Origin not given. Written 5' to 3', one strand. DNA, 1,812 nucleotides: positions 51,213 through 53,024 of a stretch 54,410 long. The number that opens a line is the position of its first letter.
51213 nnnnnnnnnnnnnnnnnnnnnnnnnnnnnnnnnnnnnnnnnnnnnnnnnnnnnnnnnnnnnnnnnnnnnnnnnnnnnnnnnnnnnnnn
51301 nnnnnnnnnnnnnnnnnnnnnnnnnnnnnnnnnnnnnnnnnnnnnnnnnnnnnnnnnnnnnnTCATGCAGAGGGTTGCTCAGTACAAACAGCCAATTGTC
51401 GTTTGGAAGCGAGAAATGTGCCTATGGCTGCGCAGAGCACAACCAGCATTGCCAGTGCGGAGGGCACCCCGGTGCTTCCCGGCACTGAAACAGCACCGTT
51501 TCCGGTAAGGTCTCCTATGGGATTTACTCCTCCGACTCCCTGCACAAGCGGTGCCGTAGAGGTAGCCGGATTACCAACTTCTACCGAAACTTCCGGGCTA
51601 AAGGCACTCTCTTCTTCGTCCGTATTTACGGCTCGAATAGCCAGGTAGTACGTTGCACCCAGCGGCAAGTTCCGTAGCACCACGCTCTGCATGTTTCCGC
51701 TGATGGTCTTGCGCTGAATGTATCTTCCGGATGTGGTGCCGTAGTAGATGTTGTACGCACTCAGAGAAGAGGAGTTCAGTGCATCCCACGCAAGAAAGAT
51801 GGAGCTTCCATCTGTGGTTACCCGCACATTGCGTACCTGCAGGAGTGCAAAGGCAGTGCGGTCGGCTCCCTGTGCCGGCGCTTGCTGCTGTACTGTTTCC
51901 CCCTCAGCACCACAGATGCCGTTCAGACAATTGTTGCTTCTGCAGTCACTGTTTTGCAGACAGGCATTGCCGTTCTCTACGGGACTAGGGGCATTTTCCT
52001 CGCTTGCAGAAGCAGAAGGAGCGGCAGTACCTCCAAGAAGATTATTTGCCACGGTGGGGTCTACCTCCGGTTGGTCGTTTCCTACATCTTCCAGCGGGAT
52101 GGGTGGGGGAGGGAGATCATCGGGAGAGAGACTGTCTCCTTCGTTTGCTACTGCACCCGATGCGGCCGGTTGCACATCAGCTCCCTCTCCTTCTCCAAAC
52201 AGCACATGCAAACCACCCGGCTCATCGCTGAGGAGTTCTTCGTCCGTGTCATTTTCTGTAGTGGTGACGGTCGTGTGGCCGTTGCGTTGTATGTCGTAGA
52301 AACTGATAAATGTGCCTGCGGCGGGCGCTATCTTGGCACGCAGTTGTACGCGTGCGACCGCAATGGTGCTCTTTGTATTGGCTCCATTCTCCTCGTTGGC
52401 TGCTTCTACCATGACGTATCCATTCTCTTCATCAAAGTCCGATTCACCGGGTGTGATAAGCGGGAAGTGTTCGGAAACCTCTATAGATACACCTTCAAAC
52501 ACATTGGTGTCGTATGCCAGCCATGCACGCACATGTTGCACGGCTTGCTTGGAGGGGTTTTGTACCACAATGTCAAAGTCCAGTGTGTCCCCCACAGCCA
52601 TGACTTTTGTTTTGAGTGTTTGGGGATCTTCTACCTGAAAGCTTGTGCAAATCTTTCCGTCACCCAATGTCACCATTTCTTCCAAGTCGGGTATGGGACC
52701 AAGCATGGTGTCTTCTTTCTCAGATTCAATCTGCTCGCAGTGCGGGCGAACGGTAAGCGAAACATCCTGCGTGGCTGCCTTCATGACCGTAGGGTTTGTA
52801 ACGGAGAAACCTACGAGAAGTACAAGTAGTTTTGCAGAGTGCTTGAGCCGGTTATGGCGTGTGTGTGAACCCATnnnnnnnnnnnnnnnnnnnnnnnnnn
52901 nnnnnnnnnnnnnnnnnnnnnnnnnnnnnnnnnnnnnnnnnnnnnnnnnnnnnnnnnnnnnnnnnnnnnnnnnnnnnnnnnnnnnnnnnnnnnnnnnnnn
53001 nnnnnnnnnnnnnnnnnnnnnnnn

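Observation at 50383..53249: Three-gene surface operon encoding a dockerin-only protein next to a cohesin-like/FN3 anchored protein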

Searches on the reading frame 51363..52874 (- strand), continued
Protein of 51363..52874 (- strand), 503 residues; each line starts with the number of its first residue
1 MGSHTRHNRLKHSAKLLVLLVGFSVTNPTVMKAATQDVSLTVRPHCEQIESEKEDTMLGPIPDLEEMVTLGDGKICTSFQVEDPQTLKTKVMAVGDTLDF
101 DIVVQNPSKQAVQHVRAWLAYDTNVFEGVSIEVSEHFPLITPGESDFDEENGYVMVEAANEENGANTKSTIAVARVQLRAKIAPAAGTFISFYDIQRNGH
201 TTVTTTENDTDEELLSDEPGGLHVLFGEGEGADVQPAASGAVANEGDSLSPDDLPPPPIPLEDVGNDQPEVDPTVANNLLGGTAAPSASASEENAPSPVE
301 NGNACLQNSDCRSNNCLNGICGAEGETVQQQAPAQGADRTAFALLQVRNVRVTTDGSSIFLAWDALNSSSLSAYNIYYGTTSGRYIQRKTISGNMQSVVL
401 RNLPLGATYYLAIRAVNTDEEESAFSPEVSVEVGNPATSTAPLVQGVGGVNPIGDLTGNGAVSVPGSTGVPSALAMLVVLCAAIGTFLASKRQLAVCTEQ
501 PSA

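Call 30: fold_search(model_id=the predicted structure, library=pdb)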
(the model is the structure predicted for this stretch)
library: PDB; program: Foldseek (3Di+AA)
matches with E <= 10: 1937; with E <= 0.001: 677
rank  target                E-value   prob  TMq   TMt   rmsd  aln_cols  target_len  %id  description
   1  2w1n                  5.5e-12  1.00  0.20  0.41  23.3       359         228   12  cohesin and fibronectin type-III double module construct from the Clostridium perfringens glycoside hydrolase GH84C (released 2009-02-03)
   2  4ums                  2.1e-07  1.00  0.23  0.64   4.2       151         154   13  The crystal structure of the seventh ScaB type I cohesin from Pseudobacteroides cellulosolvens (released 2015-05-06)
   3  5x83_B                2.4e-07  1.00  0.16  0.39  20.7       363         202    9  Structure of DCC FN456 domains (released 2017-09-06)
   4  5lxv_A                2.7e-07  1.00  0.22  0.58   5.9       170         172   14  Crystal structure of Ruminococcus flavefaciens scaffoldin C cohesin in complex with a dockerin from an uncharacterized (released 2016-10-19)
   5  5e53_A                3.0e-07  1.00  0.17  0.30  16.1       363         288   10  Crystal structure of chicken CNTN1 FN1-FN3 domains (released 2016-08-31)
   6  5x83_D                3.8e-07  1.00  0.16  0.40  20.7       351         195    9  Structure of DCC FN456 domains (released 2017-09-06)
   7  4urt_B                4.0e-07  1.00  0.17  0.40  19.7       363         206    8  The crystal structure of a fragment of netrin-1 in complex with FN5- FN6 of DCC (released 2014-09-10)
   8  4fl4_C                4.0e-07  1.00  0.22  0.34  18.0       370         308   13  Scaffoldin conformation and dynamics revealed by a ternary complex from the Clostridium thermocellum cellulosome (released 2012-06-27)
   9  5lxv_C                4.7e-07  1.00  0.23  0.60   5.1       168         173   14  Crystal structure of Ruminococcus flavefaciens scaffoldin C cohesin in complex with a dockerin from an uncharacterized (released 2016-10-19)
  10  4fl4_L                5.3e-07  1.00  0.21  0.33  20.8       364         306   12  Scaffoldin conformation and dynamics revealed by a ternary complex from the Clostridium thermocellum cellulosome (released 2012-06-27)
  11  4fl4_I                5.3e-07  1.00  0.21  0.33  19.3       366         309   13  Scaffoldin conformation and dynamics revealed by a ternary complex from the Clostridium thermocellum cellulosome (released 2012-06-27)
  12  4bq8_A                6.6e-07  1.00  0.18  0.44  19.8       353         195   10  Crystal structure of the RGMB-NEO1 complex form 3 (released 2013-06-12)
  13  4u3h                  8.3e-07  1.00  0.17  0.78   2.0        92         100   27  Crystal structure of FN3con (released 2015-02-11)
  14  1x5k_MODEL_1_A        9.2e-07  1.00  0.17  0.63   5.2       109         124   23  The solution structure of the sixth fibronectin type III domain of human Neogenin (released 2005-11-15)
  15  3ul4_A                1.2e-06  1.00  0.22  0.69   3.7       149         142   13  Crystal structure of Coh-OlpA(Cthe_3080)-Doc918(Cthe_0918) complex: A novel type I Cohesin-Dockerin complex from Clost (released 2012-11-28)
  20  1g1k_A                2.0e-06  1.00  0.22  0.70   3.9       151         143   15  COHESIN MODULE FROM THE CELLULOSOME OF CLOSTRIDIUM CELLULOLYTICUM (released 2000-11-22)
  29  1ohz_A                2.8e-06  1.00  0.20  0.60   5.6       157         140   17  Cohesin-Dockerin complex from the cellulosome of Clostridium thermocellum (released 2003-11-20)
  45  1anu                  5.2e-06  1.00  0.20  0.61   5.2       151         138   19  COHESIN-2 DOMAIN OF THE CELLULOSOME FROM CLOSTRIDIUM THERMOCELLUM (released 1997-07-23)
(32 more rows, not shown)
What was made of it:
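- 52179..52769 (-): g2 residues 36-232: cohesin-fold beta-sandwich with an extra N-terminal strand. The conserved C46-C76 pair is probably a disulfide. Foldseek hits to cohesins 2w1n, 4ums, 5lxv, 3ul4, 1g1k and 1ohz (call 30).
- On Cohesin (Pfam PF00963): Foldseek matches to 2w1n, 4ums, 5lxv, 3ul4, 1g1k, 1ohz and 1anu with probability 1.00 and target TM-score 0.58-0.70 (call 30).
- The cohesin fold is confidently predicted, and canonical dockerin-binding cohesins are its closest structures (call 30).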

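Call 32: find_related_loci(query=A1, collection=genome_contigs, flank=3000)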
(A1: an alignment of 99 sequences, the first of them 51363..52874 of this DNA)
Query A1 (503 aa) in genome_contigs; peptide patterns used: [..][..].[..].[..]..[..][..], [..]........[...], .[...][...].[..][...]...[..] (x = any residue, [..] = any of these).
220 stretches matched a pattern; 165 encode a relative of the query (tblastn E <= 1e-3); the best 80 are kept; 80 distinct loci.
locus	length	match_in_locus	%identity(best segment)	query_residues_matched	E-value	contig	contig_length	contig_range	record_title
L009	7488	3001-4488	54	1-502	3e-172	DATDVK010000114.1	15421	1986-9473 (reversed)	MAG TPA_asm: Candidatus Peribacteraceae bacterium isolate SMAG_U8082 k141_719395, whole genome shotgun sequence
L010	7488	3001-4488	53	1-502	8e-169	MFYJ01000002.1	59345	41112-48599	MAG: Candidatus Peribacteria bacterium RIFOXYB1_FULL_54_35 rifoxyb1_full_scaffold_159, whole genome shotgun sequence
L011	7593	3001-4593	49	1-503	4e-147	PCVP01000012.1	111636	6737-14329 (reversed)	MAG: Candidatus Peregrinibacteria bacterium CG11_big_fil_rev_8_21_14_0_20_49_14 CG11_8_21_14_0.20_scaffold_78_c, whole g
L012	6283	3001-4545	43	1-501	2e-119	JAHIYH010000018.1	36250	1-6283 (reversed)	MAG: Patescibacteria group bacterium isolate Modern_marine.mb.105 Modern_marine.mb.105_k141_1069484, whole genome shotgu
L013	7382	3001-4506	43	36-502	9e-116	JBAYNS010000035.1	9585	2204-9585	MAG: Candidatus Peribacteraceae bacterium isolate SO_2016_LW1_70 scaffold09188_LW64-88_2016, whole genome shotgun sequen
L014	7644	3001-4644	43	4-501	1e-115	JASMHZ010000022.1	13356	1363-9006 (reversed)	MAG: Candidatus Peribacteraceae bacterium isolate ETNP7_MAG_84 NODE_22_length_13356_cov_4.547104, whole genome shotgun s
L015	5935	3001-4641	42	4-501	4e-113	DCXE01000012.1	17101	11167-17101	MAG TPA_asm: Candidatus Peribacter sp. UBA2144 UBA2144_contig_28468, whole genome shotgun sequence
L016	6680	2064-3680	38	7-501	2e-112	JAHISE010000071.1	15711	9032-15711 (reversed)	MAG: Patescibacteria group bacterium isolate MM_PC_MetaG.mb.158 MM_PC_MetaG.mb.158_k141_587118, whole genome shotgun seq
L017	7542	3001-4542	42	31-501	3e-111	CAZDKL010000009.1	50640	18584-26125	MAG TPA_asm: uncultured Candidatus Peribacteria bacterium isolate SRP077602_co6_363 genome assembly, contig: NODE_1082_l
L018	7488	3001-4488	41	1-501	2e-109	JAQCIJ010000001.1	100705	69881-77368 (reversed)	MAG: bacterium isolate casp40-mb.283 NODE_369_length_100705_cov_0.418882, whole genome shotgun sequence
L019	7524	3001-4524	39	1-501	4e-109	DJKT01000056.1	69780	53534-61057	MAG TPA_asm: Candidatus Peribacter sp. UBA6535 UBA6535_contig_19927, whole genome shotgun sequence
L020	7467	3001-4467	43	39-500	2e-106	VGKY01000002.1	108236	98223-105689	MAG: Candidatus Peribacteria bacterium isolate K_Offshore_120m_m1_009 K_Offshore_120m_m1_009_Ga0194131_10000153, whole g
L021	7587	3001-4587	41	33-502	4e-106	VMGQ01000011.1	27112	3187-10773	MAG: Candidatus Peregrinibacteria bacterium Greene1014_49 Greene101449_scaffold_1583, whole genome shotgun sequence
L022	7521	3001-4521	39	4-503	7e-106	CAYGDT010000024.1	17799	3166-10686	MAG TPA_asm: uncultured Candidatus Peribacteria bacterium isolate ERP113451_co3_32 genome assembly, contig: NODE_2348_le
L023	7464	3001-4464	41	1-501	2e-105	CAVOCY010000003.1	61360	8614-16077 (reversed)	MAG: Candidatus Gracilibacteria bacterium isolate CBN3_331.42 genome assembly, contig: Ga0302139_10000015, whole genome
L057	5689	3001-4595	29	7-470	4e-52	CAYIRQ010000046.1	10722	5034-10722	MAG TPA_asm: uncultured Candidatus Peribacteria bacterium isolate ERP119705_co25_638 genome assembly, contig: NODE_5422_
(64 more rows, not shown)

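Call 64: search_protein_families(library=pfam, proteins=[L057:63-2837:+, L057:2830-3378:+, L057:3375-4673:+, L057:4670-5635:+], max_evalue=0.1)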
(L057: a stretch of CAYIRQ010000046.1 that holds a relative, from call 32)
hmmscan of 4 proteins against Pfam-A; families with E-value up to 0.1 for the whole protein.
L057:63-2837:+ (924 aa): 10 families
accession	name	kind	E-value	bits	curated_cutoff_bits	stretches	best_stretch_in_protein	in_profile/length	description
PF15418.12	DUF4625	-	2.6e-21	76.7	27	4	419-466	76-126/131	Domain of unknown function (DUF4625)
PF19077.6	Big_13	-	4.8e-09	37.1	27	0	427-466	56-95/102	Bacterial Ig-like domain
PF01835.25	MG2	-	1.6e-06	28.9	32.8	0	198-236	55-93/96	MG2 domain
PF09608.15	Alph_Pro_TM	-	2.9e-05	24.4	24.5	0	200-243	145-188/227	Putative transmembrane protein (Alph_Pro_TM)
PF24107.1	DUF7382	-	0.0015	18.8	27.4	0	440-466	12-38/65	Domain of unknown function (DUF7382)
PF22352.2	K319L-like_PKD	-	0.0035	17.7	27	0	580-607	57-84/84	K319L-like, PKD domain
PF00028.23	Cadherin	-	0.0052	17.6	28.8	0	217-244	65-93/93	Cadherin domain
PF05345.18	He_PIG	-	0.012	16.5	24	0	211-242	65-96/96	Putative Ig domain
PF07495.19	Y_Y_Y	-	0.059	13.7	26.6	0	213-240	34-63/65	Y_Y_Y domain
PF00801.26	PKD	-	0.095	13.1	23.5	0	216-236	56-76/80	PKD domain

L057:2830-3378:+ (182 aa): 0 families

L057:3375-4673:+ (432 aa): 1 family
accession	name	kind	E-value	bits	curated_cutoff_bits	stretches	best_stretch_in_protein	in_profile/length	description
PF00041.27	fn3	-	1.8e-06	28.5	25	1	275-353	4-75/84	Fibronectin type III domain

L057:4670-5635:+ (321 aa): 1 family
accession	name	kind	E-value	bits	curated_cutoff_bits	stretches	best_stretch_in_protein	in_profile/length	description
PF13473.12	Cupredoxin_1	-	0.012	16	27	1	80-161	16-86/104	Cupredoxin-like domain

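Call 66: search_solved_structures(query=A1, max_evalue=0.01, show_alignments=2)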
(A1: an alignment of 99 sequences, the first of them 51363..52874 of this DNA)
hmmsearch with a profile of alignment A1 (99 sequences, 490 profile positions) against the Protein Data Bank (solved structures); distinct sequences matched with E-value up to 0.01: 23.
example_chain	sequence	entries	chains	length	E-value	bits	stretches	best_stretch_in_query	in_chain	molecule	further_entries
1fnf_A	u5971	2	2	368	1.2e-06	30.7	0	338-415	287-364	FIBRONECTIN | Isoform 1 of Fibronectin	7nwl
9p6s_C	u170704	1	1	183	5.4e-06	28.6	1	338-415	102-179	Fibronectin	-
1mfn_A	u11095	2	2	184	1.6e-05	27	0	339-415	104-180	FIBRONECTIN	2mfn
4u3h_A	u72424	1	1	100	2.4e-05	26.4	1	333-405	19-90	FN3con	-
4lxo_A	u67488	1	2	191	2.9e-05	26.1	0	338-415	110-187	Fibronectin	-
1fna_A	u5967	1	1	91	0.00055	21.9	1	338-415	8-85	FIBRONECTIN CELL-ADHESION MODULE TYPE III-10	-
1ttf_A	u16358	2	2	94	0.0006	21.8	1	338-415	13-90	FIBRONECTIN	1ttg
4mmx_C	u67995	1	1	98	0.00062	21.8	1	338-415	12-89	Fibronectin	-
3k2m_C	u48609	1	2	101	0.00084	21.3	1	339-400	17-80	Monobody HA4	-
6d0j_D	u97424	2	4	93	0.0012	20.8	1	339-399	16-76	Monobody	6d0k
6d0n_D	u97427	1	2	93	0.0012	20.8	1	339-399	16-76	Monobody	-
3csg_A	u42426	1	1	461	0.0013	20.7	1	337-401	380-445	Maltose-binding protein Monobody YS1 Fusion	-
2obg_A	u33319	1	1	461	0.0013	20.7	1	337-401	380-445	Maltose Binding periplasmic Protein and Monobody MBP-74 Fusion protein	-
6xay_A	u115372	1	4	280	0.0022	19.9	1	338-415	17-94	Fibronectin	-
3qht_C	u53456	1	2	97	0.0034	19.3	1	339-399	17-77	Monobody ySMB-1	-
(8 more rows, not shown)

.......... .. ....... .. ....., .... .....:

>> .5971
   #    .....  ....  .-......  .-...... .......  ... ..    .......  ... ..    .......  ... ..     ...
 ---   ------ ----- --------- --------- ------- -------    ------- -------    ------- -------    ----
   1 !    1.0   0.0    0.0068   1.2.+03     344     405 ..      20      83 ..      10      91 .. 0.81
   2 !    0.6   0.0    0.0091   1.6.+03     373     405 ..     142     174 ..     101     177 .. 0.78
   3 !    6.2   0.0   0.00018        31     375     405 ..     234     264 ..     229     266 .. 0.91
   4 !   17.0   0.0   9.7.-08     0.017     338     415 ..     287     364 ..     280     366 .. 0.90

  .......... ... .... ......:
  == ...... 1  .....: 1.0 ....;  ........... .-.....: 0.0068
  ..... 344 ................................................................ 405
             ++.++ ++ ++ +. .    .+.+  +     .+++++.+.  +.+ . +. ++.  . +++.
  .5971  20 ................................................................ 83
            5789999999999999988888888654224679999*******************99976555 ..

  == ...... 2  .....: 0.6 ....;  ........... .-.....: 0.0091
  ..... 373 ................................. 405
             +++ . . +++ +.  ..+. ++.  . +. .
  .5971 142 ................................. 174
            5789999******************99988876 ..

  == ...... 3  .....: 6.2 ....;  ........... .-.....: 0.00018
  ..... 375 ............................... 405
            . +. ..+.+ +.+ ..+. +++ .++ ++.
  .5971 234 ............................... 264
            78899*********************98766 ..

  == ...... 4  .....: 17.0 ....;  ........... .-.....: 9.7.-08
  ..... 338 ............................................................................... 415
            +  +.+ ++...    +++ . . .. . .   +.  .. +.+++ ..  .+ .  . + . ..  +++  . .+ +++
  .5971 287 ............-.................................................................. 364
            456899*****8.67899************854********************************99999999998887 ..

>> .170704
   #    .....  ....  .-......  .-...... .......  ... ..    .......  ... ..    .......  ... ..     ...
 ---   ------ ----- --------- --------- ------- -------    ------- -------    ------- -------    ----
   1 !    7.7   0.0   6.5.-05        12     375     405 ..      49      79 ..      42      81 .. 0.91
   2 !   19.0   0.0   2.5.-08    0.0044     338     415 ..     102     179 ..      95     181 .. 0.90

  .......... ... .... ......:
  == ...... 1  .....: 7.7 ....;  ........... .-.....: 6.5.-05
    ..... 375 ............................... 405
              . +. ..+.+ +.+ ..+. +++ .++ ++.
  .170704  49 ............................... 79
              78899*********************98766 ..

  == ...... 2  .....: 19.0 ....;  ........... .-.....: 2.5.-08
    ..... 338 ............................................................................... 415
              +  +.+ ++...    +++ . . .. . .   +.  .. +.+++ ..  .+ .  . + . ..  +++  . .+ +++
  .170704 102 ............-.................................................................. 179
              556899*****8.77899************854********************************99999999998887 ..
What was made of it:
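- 51570..51857 (-): g2 residues 340-435: FN3 domain, the most conserved part of the protein. PDB fibronectin hits (call 66).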

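Call 67: search_protein_families(library=pfam, alignment_id=A1, max_evalue=0.001)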
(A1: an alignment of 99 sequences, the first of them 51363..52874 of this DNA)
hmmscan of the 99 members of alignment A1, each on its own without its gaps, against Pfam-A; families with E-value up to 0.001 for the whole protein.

A. member 1, window:51363-52874:- (503 aa): 2 families
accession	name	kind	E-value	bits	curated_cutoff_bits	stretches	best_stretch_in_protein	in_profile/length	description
PF00041.27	fn3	-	2.2e-07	31.4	25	1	346-429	2-81/84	Fibronectin type III domain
PF00963.24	Cohesin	-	9.5e-05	23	24.1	1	89-202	8-124/139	Cohesin domain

B. families by the number of members that match (of 99 scanned): 12 families
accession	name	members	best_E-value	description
PF00041.27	fn3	93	9.5e-12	Fibronectin type III domain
PF00963.24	Cohesin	67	3.4e-10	Cohesin domain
PF13948.11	DUF4215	10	1.7e-08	Domain of unknown function (DUF4215)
PF23416.1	DUF7107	8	8.1e-09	Domain of unknown function (DUF7107)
PF01683.23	EB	3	3.2e-05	EB module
PF11703.13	UPF0506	2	5.4e-06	UPF0506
PF25814.1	fn3_SORL1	2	4.9e-05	SORL1-like, fn3 domain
PF17557.7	Conotoxin_I2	1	1.1e-05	I2-superfamily conotoxins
PF05887.16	Trypan_PARP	1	7.3e-05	Procyclic acidic repetitive protein (PARP)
PF25379.1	Adt-1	1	0.00015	Adt-1-like domain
PF04706.18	Dickkopf_N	1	0.00034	Dickkopf N-terminal cysteine-rich region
PF01108.23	Tissue_fac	1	0.00046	Tissue factor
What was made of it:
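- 52179..52769 (-): Pfam Cohesin in 67 of 99 relatives (call 67).
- On Cohesin (Pfam PF00963): 67 of 99 relatives match at E<=1e-3, best 3.4e-10 (call 67).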

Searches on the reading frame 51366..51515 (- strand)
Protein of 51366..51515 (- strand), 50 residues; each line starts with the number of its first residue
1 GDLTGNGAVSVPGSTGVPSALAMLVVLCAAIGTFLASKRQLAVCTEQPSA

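Call 41: search_protein_families(library=ncbifam, proteins=[window:51366-51515:-], max_evalue=10)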
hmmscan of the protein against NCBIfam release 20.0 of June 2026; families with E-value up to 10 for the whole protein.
seq(50 aa): 1 family
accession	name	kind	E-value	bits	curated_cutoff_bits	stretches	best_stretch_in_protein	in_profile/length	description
NF040681.2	GPS-CTERM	domain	0.028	14.6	28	1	14-31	3-20/28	GPS-CTERM domain-containing protein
